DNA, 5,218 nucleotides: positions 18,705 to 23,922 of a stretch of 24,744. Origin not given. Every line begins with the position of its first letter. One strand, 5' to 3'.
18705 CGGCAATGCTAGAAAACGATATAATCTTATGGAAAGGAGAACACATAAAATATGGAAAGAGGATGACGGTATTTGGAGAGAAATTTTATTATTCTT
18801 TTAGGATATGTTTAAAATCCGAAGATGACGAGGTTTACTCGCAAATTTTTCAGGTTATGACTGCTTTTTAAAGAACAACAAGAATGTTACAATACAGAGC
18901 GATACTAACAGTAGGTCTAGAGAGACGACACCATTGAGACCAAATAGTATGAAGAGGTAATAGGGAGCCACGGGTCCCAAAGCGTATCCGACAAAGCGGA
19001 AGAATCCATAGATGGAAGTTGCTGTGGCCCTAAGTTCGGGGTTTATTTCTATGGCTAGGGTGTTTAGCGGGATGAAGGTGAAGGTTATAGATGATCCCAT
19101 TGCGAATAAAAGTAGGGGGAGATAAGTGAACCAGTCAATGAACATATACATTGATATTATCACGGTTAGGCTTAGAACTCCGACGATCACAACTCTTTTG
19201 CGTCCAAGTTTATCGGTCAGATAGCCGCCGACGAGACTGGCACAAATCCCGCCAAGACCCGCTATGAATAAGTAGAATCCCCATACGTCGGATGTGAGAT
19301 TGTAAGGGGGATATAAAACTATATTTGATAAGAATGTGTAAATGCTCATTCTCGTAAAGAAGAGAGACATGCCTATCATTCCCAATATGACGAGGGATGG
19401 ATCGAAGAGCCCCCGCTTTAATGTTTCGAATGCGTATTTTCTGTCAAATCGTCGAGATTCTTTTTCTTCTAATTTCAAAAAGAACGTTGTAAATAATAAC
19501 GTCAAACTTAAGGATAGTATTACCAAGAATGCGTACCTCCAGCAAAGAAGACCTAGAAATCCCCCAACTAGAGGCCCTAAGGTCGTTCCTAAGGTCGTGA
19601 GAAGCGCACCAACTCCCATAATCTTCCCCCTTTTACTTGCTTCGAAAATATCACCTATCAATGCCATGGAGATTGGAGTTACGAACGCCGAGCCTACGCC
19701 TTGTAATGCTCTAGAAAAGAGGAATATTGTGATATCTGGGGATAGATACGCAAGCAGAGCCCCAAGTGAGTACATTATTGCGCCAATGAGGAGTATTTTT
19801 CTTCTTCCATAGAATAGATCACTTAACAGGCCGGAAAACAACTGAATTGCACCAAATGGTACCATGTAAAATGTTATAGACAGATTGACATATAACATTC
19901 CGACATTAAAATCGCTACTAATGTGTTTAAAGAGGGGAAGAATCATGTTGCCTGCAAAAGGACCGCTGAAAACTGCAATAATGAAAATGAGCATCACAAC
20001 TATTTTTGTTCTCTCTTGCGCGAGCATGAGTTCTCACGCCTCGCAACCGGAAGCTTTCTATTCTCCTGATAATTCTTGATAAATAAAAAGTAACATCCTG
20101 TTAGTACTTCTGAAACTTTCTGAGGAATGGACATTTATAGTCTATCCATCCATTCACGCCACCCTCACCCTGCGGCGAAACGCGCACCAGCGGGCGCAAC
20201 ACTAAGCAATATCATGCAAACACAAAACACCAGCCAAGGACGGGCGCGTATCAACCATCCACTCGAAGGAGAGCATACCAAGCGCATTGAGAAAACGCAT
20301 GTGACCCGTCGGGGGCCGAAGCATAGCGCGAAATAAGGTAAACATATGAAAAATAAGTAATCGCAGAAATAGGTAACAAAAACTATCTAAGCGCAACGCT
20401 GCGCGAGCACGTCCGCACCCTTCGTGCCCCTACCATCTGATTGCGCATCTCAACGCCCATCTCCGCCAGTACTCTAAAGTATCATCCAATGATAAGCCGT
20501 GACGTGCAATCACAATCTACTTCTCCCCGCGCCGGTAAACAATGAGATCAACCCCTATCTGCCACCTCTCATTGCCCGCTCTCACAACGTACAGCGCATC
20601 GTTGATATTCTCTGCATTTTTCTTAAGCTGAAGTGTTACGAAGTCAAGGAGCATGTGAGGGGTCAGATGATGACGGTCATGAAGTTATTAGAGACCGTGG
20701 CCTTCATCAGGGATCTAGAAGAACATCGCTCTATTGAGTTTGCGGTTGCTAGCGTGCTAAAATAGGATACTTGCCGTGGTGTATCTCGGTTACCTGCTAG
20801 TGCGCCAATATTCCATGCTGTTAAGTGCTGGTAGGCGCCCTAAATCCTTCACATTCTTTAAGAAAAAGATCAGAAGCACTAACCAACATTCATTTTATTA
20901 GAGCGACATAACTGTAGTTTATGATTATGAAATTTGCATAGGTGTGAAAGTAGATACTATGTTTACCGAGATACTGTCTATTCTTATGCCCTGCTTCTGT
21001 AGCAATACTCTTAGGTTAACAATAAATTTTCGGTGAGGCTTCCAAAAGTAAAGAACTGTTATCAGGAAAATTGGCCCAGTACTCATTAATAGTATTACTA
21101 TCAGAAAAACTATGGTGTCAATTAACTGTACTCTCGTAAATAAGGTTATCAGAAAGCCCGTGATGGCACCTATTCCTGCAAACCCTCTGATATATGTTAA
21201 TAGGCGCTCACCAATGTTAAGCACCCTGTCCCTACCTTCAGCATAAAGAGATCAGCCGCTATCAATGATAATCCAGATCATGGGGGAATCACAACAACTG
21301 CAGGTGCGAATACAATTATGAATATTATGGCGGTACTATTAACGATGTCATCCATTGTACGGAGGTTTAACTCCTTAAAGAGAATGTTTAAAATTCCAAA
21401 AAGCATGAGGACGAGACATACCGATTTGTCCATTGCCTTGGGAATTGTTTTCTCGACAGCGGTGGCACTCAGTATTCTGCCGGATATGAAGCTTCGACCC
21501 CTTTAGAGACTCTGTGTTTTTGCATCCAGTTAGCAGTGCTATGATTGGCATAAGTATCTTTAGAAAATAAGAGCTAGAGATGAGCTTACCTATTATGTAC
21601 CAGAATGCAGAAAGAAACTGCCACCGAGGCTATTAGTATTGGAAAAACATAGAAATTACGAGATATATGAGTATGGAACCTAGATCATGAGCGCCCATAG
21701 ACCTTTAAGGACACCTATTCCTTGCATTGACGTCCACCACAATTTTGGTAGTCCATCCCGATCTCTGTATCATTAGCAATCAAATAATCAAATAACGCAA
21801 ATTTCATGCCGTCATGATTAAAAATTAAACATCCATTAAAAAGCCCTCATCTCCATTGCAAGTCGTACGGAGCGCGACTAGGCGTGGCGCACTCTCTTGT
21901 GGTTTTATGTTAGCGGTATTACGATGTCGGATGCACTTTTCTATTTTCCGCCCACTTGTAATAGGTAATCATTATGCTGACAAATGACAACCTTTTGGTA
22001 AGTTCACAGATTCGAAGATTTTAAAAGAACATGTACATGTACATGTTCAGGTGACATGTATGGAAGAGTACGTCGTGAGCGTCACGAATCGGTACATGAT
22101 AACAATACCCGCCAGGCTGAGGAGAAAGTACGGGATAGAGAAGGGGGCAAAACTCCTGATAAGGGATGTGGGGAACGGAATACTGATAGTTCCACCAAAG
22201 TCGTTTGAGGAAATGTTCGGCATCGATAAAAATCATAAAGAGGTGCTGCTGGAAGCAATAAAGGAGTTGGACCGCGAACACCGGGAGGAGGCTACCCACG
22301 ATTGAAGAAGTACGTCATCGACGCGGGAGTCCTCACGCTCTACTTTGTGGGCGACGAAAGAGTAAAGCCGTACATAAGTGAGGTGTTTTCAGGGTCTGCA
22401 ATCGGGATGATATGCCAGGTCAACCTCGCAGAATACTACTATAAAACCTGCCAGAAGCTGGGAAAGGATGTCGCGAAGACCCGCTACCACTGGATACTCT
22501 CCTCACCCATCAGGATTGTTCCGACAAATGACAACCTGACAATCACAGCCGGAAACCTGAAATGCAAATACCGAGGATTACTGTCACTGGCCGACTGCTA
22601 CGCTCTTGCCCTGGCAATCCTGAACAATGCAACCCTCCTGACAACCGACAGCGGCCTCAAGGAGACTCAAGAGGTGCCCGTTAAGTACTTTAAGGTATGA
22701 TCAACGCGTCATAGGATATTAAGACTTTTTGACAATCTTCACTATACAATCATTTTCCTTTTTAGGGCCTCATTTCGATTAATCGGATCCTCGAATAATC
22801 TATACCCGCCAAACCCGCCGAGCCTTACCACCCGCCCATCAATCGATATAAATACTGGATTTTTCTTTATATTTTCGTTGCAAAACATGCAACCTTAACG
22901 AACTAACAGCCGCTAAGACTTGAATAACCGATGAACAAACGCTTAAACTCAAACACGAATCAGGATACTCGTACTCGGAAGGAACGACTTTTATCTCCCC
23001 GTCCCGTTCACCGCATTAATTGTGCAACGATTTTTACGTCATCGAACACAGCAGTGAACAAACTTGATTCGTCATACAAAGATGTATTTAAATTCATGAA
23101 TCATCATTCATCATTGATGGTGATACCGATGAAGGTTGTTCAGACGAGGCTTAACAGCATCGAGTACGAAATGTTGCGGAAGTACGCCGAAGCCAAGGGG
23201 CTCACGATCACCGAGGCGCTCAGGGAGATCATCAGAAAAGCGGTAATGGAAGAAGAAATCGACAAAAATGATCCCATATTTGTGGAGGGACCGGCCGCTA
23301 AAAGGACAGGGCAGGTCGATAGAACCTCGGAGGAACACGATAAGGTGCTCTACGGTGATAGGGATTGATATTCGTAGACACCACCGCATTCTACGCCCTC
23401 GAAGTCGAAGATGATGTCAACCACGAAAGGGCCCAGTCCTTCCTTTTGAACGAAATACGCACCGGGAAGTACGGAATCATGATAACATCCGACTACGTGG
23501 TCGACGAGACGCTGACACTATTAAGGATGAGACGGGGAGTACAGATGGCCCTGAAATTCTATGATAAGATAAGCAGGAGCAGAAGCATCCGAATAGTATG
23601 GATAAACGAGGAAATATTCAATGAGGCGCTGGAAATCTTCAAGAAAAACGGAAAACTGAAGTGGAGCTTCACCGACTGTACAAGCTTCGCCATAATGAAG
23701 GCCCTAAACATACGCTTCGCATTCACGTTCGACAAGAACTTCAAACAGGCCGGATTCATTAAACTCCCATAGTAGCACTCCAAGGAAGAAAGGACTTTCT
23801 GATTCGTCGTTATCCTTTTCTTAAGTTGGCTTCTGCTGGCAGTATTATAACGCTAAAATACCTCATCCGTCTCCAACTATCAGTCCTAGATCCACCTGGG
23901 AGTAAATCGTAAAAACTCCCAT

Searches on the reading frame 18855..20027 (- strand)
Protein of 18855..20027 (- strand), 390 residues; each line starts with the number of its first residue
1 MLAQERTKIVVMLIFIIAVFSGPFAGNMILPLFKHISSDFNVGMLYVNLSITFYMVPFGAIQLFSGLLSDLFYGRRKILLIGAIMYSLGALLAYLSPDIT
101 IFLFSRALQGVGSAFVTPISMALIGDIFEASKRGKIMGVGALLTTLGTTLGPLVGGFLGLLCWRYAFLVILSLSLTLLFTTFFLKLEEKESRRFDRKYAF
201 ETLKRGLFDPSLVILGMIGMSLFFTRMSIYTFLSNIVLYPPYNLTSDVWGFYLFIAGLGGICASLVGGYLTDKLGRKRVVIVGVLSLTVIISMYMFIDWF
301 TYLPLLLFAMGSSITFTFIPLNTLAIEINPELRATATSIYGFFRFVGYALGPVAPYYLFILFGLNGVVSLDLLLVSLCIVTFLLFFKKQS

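Call 69: search_protein_families(library=pfam, proteins=[window:18855-20027:-], max_evalue=0.001)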
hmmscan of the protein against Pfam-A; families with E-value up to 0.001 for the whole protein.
window:18855-20027:- (390 aa): 3 families
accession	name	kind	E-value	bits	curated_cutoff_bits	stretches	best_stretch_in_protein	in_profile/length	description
PF07690.21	MFS_1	-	2.1e-63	214.8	33.4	2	16-352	2-347/347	Major Facilitator Superfamily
PF00083.30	Sugar_tr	-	1.2e-10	41.3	22.3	1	47-188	46-193/452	Sugar (and other) transporter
PF05977.19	MFS_3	-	2e-06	27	27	1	57-352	57-360/524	Transmembrane secretion effector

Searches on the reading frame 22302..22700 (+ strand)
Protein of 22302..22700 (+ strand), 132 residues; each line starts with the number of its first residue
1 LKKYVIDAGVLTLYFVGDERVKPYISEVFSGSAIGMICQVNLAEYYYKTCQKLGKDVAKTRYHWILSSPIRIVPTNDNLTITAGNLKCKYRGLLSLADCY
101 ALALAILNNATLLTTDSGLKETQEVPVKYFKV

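Call 70: search_protein_families(library=phrogs, proteins=[window:22302-22700:+], max_evalue=0.001)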
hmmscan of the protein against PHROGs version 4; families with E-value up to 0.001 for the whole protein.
window:22302-22700:+ (132 aa): 1 family
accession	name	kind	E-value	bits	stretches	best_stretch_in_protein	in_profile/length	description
phrog_9972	-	unknown function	7.9e-05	24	1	5-125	3-118/124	-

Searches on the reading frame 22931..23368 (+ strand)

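Call 70: search_protein_families(library=phrogs, proteins=[window:22931-23368:+], max_evalue=0.001)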
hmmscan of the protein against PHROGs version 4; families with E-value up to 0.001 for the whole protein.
window:22931-23368:+ (145 aa): 2 families
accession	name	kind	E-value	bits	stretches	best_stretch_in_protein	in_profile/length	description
phrog_876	-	transcription regulation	0.0001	22.9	1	67-110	67-110/239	transcriptional repressor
phrog_5333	-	unknown function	0.0002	22.4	1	67-104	1-38/64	-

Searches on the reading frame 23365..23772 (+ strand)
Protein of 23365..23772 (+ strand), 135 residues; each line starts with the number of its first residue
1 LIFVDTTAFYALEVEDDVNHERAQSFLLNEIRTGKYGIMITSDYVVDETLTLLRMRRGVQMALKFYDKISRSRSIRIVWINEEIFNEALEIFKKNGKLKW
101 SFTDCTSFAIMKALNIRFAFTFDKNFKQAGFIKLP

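Call 70: search_protein_families(library=phrogs, proteins=[window:23365-23772:+], max_evalue=0.001)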
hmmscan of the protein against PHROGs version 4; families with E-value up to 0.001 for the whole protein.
window:23365-23772:+ (135 aa): 1 family
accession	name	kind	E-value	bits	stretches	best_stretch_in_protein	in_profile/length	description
phrog_35851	-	unknown function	3.6e-07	31.7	1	4-127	5-125/140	-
